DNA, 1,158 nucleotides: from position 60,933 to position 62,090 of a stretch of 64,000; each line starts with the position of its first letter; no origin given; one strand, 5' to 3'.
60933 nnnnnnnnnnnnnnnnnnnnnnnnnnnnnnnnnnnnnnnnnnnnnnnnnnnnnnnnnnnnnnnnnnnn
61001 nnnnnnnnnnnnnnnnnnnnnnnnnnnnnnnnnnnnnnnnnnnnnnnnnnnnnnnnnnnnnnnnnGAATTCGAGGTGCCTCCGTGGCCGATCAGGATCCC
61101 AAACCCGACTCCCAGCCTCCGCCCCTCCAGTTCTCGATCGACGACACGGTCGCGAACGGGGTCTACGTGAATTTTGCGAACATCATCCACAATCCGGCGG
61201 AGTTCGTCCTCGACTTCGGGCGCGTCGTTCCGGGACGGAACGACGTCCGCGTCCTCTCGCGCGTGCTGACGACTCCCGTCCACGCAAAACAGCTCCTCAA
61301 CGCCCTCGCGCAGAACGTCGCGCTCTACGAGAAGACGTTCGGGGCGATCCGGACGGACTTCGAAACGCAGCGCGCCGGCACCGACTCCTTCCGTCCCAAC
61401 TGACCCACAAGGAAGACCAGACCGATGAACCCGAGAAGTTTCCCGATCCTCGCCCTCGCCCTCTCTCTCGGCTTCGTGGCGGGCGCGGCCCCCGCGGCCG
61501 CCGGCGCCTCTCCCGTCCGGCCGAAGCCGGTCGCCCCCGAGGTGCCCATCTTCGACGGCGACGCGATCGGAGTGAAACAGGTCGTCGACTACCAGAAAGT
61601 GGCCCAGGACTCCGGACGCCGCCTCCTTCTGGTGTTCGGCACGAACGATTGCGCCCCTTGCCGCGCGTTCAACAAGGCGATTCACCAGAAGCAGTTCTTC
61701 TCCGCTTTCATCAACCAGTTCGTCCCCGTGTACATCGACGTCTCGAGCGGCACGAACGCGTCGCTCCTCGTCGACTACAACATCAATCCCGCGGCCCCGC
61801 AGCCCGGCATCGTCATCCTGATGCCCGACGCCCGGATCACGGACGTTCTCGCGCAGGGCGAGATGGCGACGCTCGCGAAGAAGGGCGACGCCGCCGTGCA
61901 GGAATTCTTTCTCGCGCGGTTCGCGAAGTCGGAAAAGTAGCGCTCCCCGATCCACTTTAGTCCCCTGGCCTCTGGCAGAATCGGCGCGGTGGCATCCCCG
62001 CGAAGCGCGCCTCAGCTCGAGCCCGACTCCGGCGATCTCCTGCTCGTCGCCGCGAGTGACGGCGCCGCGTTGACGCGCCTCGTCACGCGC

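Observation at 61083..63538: Secreted CxxC thioredoxin plus ECF sigma plus ZAS-motif anti-sigma: candidate thiol/redox-responsive envelope stress module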

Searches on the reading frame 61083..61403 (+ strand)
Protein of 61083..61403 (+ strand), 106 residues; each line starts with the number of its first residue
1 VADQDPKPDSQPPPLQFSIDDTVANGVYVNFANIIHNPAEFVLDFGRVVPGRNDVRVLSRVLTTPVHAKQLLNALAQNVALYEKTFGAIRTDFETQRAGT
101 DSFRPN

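Call 3: search_protein_families(library=pfam, proteins=[window:61083-61403:+], max_evalue=1)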
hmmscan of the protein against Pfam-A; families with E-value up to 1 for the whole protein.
window:61083-61403:+ (106 aa): 1 family
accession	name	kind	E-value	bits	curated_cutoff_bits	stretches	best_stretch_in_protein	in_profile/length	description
PF11950.13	DUF3467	-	7.8e-24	84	25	1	2-90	2-91/92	Protein of unknown function (DUF3467)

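Call 4: search_protein_families(library=ncbifam, proteins=[window:61083-61403:+], max_evalue=1)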
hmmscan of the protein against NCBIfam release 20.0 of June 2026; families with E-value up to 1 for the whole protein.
window:61083-61403:+ (106 aa): 0 families

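Call 28: find_homologous_proteins(query=window:61083-61400:+, max_evalue=0.001)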
Query window:61083-61400:+ (106 aa): 366 proteins with E <= 0.001 among 366 candidates; the best 120 are listed.
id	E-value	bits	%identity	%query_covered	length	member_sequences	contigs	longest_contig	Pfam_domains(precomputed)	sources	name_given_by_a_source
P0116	4.1e-64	231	100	100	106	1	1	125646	PF11950.14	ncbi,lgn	-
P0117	3.3e-55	202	88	100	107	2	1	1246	PF11950.14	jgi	jgi:hypothetical protein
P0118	5.8e-55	202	89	87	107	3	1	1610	PF11950.14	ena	-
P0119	6.7e-55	201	88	100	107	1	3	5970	PF11950.14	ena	-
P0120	1.1e-54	201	88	100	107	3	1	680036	PF11950.14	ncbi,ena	-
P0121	6.2e-54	198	88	100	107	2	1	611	PF11950.14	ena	-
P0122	6.7e-54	198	87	100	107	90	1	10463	PF11950.14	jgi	jgi:hypothetical protein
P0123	1.3e-53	197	87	100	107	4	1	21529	PF11950.14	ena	-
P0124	1.5e-53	197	87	100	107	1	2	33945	PF11950.14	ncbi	-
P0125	1.6e-53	197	85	100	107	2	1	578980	PF11950.14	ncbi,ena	-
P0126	6.6e-53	195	85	100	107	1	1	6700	PF11950.14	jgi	-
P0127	6.9e-53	195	88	100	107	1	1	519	PF11950.14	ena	-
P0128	1.5e-52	194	86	100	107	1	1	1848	PF11950.14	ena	-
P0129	1.6e-52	194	86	100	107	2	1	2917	PF11950.14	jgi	jgi:hypothetical protein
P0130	2.5e-52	193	86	100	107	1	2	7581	PF11950.14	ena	-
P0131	3.5e-52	193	86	100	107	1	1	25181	PF11950.14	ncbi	ncbi:MAG: DUF3467 domain-containing protein [Thermoanaerobaculia bacterium]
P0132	5.1e-52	192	85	100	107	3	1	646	PF11950.14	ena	-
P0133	6.1e-52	192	85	100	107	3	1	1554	PF11950.14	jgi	-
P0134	7.3e-52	192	83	100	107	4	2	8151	PF11950.14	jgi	jgi:hypothetical protein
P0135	8.7e-52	191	83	100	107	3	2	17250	PF11950.14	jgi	jgi:hypothetical protein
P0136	1.1e-51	191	84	100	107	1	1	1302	PF11950.14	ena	-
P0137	3.0e-51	190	85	100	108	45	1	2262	PF11950.14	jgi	jgi:hypothetical protein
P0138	3.9e-51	189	83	100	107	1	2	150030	PF11950.14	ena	-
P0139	4.7e-51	189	82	100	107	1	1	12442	PF11950.14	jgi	jgi:hypothetical protein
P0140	6.5e-51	189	83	100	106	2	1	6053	PF11950.14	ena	-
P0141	7.7e-51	188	91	89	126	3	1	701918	PF11950.14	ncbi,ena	-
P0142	8.9e-51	188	79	100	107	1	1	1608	PF11950.14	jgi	jgi:hypothetical protein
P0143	1.0e-50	188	82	100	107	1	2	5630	PF11950.14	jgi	jgi:Protein of unknown function (DUF3467)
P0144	1.1e-50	188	83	100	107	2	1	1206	PF11950.14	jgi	jgi:hypothetical protein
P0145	1.8e-50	187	84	100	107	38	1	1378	PF11950.14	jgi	jgi:uncharacterized protein DUF3467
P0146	2.3e-50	187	80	100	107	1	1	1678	PF11950.14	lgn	-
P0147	3.5e-49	183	82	100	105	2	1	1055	PF11950.14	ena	-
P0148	6.4e-49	182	82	100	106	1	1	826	PF11950.14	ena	-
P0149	1.1e-48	181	83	100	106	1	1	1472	PF11950.14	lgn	-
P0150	1.9e-48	181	79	100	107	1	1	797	PF11950.14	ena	-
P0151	6.3e-48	179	81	100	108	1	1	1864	PF11950.14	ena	-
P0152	1.0e-47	178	81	100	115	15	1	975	PF11950.14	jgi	-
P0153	1.0e-47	178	83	100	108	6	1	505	PF11950.14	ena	-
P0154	1.6e-47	178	79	100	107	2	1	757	PF11950.14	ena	-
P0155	1.7e-47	178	85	87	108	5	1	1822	PF11950.14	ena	-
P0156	2.0e-47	177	76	100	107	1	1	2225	PF11950.14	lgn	-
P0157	2.6e-47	177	81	100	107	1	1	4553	PF11950.14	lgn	-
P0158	5.0e-47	176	80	100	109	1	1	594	PF11950.14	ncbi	-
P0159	6.4e-47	176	81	100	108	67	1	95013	PF11950.14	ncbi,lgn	ncbi:MAG TPA: DUF3467 domain-containing protein [Thermoanaerobaculia bacterium]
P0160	8.0e-47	175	77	100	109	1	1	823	PF11950.14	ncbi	-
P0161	8.4e-47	175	74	100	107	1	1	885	PF11950.14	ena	-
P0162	8.5e-47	175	79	100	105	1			PF11950.14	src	-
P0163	1.0e-46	175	82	87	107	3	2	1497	PF11950.14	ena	-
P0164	1.0e-46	175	81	100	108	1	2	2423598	PF11950.14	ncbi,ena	-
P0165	1.5e-46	175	78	99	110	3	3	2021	PF11950.14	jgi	jgi:hypothetical protein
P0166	2.0e-46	174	81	100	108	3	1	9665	PF11950.14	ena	-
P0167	3.1e-46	174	79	97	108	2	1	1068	PF11950.14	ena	-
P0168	3.3e-46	173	81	100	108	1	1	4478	PF11950.14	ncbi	-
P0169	4.1e-46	173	89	79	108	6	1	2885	PF11950.14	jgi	-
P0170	6.9e-46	172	78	100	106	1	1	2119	PF11950.14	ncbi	-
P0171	8.3e-46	172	78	99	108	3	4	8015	PF11950.14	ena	-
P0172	8.3e-46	172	84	92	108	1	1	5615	PF11950.14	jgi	jgi:hypothetical protein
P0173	1.3e-45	172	86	89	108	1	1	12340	PF11950.14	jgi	jgi:hypothetical protein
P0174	1.5e-45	171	77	100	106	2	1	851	PF11950.14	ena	-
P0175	2.3e-45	171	78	100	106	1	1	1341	PF11950.14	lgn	-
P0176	3.0e-45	170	79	86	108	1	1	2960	PF11950.14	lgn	-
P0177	3.4e-45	170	86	89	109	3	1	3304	PF11950.14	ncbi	-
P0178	3.7e-45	170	77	100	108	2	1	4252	PF11950.14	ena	-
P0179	3.8e-45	170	84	89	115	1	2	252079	PF11950.14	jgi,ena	-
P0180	4.3e-45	170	80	87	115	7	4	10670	PF11950.14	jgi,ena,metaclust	jgi:hypothetical protein|metaclust:\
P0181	5.9e-45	169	85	90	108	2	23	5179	PF11950.14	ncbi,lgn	-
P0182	6.0e-45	169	85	89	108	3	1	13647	PF11950.14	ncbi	-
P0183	6.4e-45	169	85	89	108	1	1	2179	PF11950.14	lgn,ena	-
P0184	6.5e-45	169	75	100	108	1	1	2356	PF11950.14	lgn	-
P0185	7.1e-45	169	76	100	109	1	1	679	PF11950.14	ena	-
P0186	7.3e-45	169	76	100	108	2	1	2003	PF11950.14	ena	-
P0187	8.4e-45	169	79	87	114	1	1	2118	PF11950.14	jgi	jgi:hypothetical protein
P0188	8.6e-45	169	78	100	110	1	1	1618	PF11950.14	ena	-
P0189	8.7e-45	169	81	100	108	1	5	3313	PF11950.14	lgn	-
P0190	1.1e-44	169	75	100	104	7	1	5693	PF11950.14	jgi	jgi:hypothetical protein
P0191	1.2e-44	168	84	78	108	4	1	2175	PF11950.14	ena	-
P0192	1.3e-44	168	75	100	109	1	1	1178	PF11950.14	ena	-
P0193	1.5e-44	168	75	100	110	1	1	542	PF11950.14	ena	-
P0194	1.7e-44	168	84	89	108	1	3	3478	PF11950.14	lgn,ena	-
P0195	1.7e-44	168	85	89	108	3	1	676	PF11950.14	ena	-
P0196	1.9e-44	168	76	100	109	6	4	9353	PF11950.14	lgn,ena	-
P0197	2.3e-44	168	78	87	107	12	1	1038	PF11950.14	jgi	-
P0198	2.7e-44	167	78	100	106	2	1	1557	PF11950.14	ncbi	-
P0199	3.7e-44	167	84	77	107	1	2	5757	PF11950.14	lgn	-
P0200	3.8e-44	167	79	100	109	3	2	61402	PF11950.14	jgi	jgi:hypothetical protein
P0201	4.0e-44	167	77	86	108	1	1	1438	PF11950.14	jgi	-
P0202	4.4e-44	167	78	100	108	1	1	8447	PF11950.14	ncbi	-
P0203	4.7e-44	167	79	92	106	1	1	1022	PF11950.14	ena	-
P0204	5.2e-44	166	77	87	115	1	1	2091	PF11950.14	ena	-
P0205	5.4e-44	166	76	100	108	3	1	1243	PF11950.14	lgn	-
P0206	5.6e-44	166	73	87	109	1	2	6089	PF11950.14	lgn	-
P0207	5.7e-44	166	78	90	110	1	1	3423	PF11950.14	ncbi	ncbi:MAG: DUF3467 domain-containing protein [Thermoanaerobaculia bacterium]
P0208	7.2e-44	166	77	100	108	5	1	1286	PF11950.14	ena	-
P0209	9.4e-44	166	86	89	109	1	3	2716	PF11950.14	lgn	-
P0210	9.5e-44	166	79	92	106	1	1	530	PF11950.14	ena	-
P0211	1.0e-43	165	75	100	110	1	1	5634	PF11950.14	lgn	-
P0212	1.2e-43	165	75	100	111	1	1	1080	PF11950.14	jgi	-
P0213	1.3e-43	165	75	100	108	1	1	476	PF11950.14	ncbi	-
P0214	1.4e-43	165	71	100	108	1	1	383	PF11950.14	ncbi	-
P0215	1.4e-43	165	82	92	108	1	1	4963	PF11950.14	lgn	-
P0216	1.4e-43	165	73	100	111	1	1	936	PF11950.14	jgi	-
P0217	1.4e-43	165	75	100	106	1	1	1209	PF11950.14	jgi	jgi:hypothetical protein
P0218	1.7e-43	165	73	100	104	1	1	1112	PF11950.14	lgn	-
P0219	1.8e-43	165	75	99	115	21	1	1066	PF11950.14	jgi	jgi:hypothetical protein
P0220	1.9e-43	165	78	87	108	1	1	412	PF11950.14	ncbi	-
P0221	1.9e-43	165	76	100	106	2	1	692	PF11950.14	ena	-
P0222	2.5e-43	164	73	100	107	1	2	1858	PF11950.14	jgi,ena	-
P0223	2.5e-43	164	76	87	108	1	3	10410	PF11950.14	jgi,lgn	jgi:hypothetical protein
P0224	2.9e-43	164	73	100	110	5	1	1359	PF11950.14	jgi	jgi:hypothetical protein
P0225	3.2e-43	164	73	100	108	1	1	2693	PF11950.14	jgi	jgi:hypothetical protein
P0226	3.4e-43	164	76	100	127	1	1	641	PF11950.14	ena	-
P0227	3.7e-43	164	76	87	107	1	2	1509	PF11950.14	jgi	jgi:hypothetical protein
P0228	3.7e-43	164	75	87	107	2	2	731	PF11950.14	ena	-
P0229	4.5e-43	163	74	100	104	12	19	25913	PF11950.14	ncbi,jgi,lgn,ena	jgi:hypothetical protein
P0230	4.5e-43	163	73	100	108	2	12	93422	PF11950.14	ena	-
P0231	4.8e-43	163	73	100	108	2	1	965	PF11950.14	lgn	-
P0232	4.8e-43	163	74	100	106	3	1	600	PF11950.14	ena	-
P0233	6.6e-43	163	75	99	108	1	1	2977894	PF11950.14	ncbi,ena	-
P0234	6.9e-43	163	75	87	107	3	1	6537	PF11950.14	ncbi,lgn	ncbi:MAG: DUF3467 domain-containing protein [Acidithiobacillales bacterium]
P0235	7.1e-43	163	76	93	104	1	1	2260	PF11950.14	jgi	jgi:hypothetical protein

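Call 29: find_encoding_contigs(protein=P0233, flank=5000, max_places=1)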
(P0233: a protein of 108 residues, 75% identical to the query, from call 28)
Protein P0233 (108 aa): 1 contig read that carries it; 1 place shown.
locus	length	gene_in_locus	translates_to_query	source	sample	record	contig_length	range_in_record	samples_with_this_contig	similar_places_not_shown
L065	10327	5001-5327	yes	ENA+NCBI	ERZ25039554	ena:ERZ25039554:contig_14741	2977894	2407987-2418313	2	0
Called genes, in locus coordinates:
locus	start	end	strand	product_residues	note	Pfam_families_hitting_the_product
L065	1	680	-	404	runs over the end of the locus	PF00149:Metallophos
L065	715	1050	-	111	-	PF02699:YajC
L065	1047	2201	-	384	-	PF01702:TGT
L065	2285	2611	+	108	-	PF09538:FYDLN_acid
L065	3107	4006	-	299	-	PF00132:Hexapep (faint)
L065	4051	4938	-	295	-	PF21033:RMD1-3 (faint)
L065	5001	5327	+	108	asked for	PF11950:DUF3467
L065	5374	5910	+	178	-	PF13899:Thioredoxin_7 (weak)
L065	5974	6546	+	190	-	PF08281:Sigma70_r4_2 (faint)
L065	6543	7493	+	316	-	PF11304:DUF3106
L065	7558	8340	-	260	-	PF08713:DNA_alkylation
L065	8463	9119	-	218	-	-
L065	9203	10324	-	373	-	PF03054:tRNA_Me_trans, PF20259:tRNA_Me_trans_M, PF20258:tRNA_Me_trans_C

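Call 30: find_encoding_contigs(protein=P0229, flank=5000, max_places=2)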
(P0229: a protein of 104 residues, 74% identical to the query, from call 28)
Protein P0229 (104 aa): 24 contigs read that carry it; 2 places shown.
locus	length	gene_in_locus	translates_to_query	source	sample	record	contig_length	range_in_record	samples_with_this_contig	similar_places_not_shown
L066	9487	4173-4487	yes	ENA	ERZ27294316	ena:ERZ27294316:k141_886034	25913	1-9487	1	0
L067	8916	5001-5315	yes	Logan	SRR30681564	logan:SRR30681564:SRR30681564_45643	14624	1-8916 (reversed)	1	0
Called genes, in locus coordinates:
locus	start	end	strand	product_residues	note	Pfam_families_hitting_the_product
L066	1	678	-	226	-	?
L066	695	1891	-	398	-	PF13729:TraF_2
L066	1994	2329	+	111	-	PF09538:FYDLN_acid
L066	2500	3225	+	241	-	-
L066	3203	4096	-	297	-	PF21033:RMD1-3 (faint)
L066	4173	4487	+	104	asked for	PF11950:DUF3467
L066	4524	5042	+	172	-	PF13899:Thioredoxin_7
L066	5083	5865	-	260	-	PF08713:DNA_alkylation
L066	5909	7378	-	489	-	PF03264:Cytochrom_NNT (weak), PF14522:Cytochrome_C7 (faint), PF14537:Cytochrom_c3_2 (faint)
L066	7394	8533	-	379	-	PF00733:Asn_synthase (weak), PF03054:tRNA_Me_trans, PF20259:tRNA_Me_trans_M, PF20258:tRNA_Me_trans_C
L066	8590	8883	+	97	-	PF01329:Pterin_4a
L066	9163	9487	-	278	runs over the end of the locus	-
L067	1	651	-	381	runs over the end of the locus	PF01702:TGT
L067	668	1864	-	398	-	PF13729:TraF_2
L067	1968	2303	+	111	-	PF09538:FYDLN_acid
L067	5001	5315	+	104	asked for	PF11950:DUF3467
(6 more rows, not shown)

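Call 41: search_solved_structures(query=window:61083-61400:+, max_evalue=10)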
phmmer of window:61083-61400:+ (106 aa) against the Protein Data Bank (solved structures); distinct sequences matched with E-value up to 10: 3.
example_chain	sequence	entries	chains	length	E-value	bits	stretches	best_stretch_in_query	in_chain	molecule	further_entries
1pv5_A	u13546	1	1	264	0.33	14.5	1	27-70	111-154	Hypothetical protein ywqG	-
2oox_B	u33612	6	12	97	0.36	14.3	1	6-78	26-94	SPCC1919.03c protein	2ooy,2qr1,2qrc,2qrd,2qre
5hn3_A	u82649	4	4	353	0.49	13.9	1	16-103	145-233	Homoisocitrate dehydrogenase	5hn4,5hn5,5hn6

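Call 66: predict_structure(alignment_id=A4)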
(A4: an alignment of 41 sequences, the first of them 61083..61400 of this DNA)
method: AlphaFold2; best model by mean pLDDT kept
length: 106 residues; sequences in the alignment: 41
mean_pLDDT: 61.8   pTM: 0.44
mean pLDDT of the five models: 61.8, 59.8, 52.7, 51.1, 47.6
residues with pLDDT >= 90: 1; 70-90: 36; 50-70: 31; < 50: 38
segments of 3 or more residues with pLDDT < 50: 1-8, 11-29, 96-104
pLDDT, mean of each block of 10 residues (from residue 1): 45 43 44 61 67 66 80 84 85 52 47
secondary structure, 60 per line:
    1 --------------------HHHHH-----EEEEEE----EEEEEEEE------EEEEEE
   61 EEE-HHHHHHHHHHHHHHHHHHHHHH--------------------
elements in order: H21-25 E31-36 E41-48 E55-63 H65-86

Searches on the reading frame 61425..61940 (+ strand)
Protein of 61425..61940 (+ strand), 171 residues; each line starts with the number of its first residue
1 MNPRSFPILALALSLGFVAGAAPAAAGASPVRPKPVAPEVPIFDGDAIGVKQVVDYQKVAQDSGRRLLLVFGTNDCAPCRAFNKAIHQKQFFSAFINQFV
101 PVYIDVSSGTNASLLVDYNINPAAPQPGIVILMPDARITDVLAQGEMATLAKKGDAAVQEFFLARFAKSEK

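Call 3: search_protein_families(library=pfam, proteins=[window:61425-61940:+], max_evalue=1)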
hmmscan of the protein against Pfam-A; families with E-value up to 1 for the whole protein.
window:61425-61940:+ (171 aa): 3 families
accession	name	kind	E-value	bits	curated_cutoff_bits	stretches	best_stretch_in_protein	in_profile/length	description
PF13899.12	Thioredoxin_7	-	7e-08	32.9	27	1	59-122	12-76/83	Thioredoxin-like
PF13098.12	Thioredoxin_2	-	0.00012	22.9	27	1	61-113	2-55/104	Thioredoxin-like domain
PF13905.12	Thioredoxin_8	-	0.00037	21.2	27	1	67-107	4-44/94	Thioredoxin-like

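Call 4: search_protein_families(library=ncbifam, proteins=[window:61425-61940:+], max_evalue=1)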
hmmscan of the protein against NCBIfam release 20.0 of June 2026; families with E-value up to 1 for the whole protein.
window:61425-61940:+ (171 aa): 5 families
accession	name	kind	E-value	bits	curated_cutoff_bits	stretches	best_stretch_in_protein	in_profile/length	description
NF041382.1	Trx_VPGUxxT_one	exception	0.00042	19.7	350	1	51-132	35-119/349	VPGUxxT family thioredoxin-like (seleno)protein, type 1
NF045694.1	seleno_TsoB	exception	0.0017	16.5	805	1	59-121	469-535/572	rhodanese/DsbD fusion-like selenoprotein TsoB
NF041199.1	trx7_PDZ_seleno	equivalog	0.0058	15.6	300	1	57-111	11-67/390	Trx7/PDZ domain-containing (seleno)protein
TIGR01295.2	PedC_BrcD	equivalog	0.023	14.6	120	1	50-88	40-79/152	PedC/BrcD family bacteriocin maturation disulfide isomerase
NF038096.1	thylak_slr1796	equivalog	0.051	13.1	140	1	61-110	35-84/157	thylakoid membrane photosystem I accumulation factor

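Call 40: search_solved_structures(query=window:61425-61937:+, max_evalue=1, show_alignments=2)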
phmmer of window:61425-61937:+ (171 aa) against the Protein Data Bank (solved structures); distinct sequences matched with E-value up to 1: 25.
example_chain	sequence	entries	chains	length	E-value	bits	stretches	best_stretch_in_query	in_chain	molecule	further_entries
3fk8_A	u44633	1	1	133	1.9e-08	37.5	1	61-163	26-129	Disulphide isomerase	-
4fyb_B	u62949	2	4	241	0.019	18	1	49-109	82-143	Thiol:disulfide interchange protein (DsbC)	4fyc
2kuc_A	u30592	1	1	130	0.11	15.5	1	59-122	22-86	Putative disulphide-isomerase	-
1tcm_A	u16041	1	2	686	0.45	13.5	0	76-162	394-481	CYCLODEXTRIN GLYCOSYLTRANSFERASE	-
1dtu_A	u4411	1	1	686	0.45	13.5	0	76-162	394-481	PROTEIN (CYCLODEXTRIN GLYCOSYLTRANSFERASE)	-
1eo5_A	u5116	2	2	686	0.47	13.5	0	76-162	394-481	PROTEIN (CYCLODEXTRIN GLYCOSYLTRANSFERASE)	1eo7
1cgv_A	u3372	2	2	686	0.48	13.4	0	76-162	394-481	CYCLOMALTODEXTRIN GLUCANOTRANSFERASE | CYCLODEXTRIN GLYCOSYLTRANSFERASE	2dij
1cgx_A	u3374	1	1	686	0.48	13.4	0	76-162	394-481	CYCLOMALTODEXTRIN GLUCANOTRANSFERASE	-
1cgw_A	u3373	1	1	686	0.48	13.4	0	76-162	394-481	CYCLOMALTODEXTRIN GLUCANOTRANSFERASE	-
1kcl_A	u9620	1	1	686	0.48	13.4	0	76-162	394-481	Cyclodextrin glycosyltransferase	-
1cdg_A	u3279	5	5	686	0.48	13.4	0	76-162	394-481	CYCLODEXTRIN GLYCOSYL-TRANSFERASE | CYCLODEXTRIN GLYCOSYLTRANSFERASE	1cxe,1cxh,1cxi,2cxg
1kck_A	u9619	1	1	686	0.48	13.4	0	76-162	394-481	CYCLODEXTRIN GLYCOSYLTRANSFERASE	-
1cgy_A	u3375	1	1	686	0.48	13.4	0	76-162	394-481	CYCLOMALTODEXTRIN GLUCANOTRANSFERASE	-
1cxf_A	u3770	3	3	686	0.48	13.4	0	76-162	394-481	CYCLODEXTRIN GLYCOSYLTRANSFERASE | PROTEIN (CYCLODEXTRIN-GLYCOSYLTRANSFERASE)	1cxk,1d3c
1ot1_A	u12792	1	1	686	0.48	13.4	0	76-162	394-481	Cyclomaltodextrin glucanotransferase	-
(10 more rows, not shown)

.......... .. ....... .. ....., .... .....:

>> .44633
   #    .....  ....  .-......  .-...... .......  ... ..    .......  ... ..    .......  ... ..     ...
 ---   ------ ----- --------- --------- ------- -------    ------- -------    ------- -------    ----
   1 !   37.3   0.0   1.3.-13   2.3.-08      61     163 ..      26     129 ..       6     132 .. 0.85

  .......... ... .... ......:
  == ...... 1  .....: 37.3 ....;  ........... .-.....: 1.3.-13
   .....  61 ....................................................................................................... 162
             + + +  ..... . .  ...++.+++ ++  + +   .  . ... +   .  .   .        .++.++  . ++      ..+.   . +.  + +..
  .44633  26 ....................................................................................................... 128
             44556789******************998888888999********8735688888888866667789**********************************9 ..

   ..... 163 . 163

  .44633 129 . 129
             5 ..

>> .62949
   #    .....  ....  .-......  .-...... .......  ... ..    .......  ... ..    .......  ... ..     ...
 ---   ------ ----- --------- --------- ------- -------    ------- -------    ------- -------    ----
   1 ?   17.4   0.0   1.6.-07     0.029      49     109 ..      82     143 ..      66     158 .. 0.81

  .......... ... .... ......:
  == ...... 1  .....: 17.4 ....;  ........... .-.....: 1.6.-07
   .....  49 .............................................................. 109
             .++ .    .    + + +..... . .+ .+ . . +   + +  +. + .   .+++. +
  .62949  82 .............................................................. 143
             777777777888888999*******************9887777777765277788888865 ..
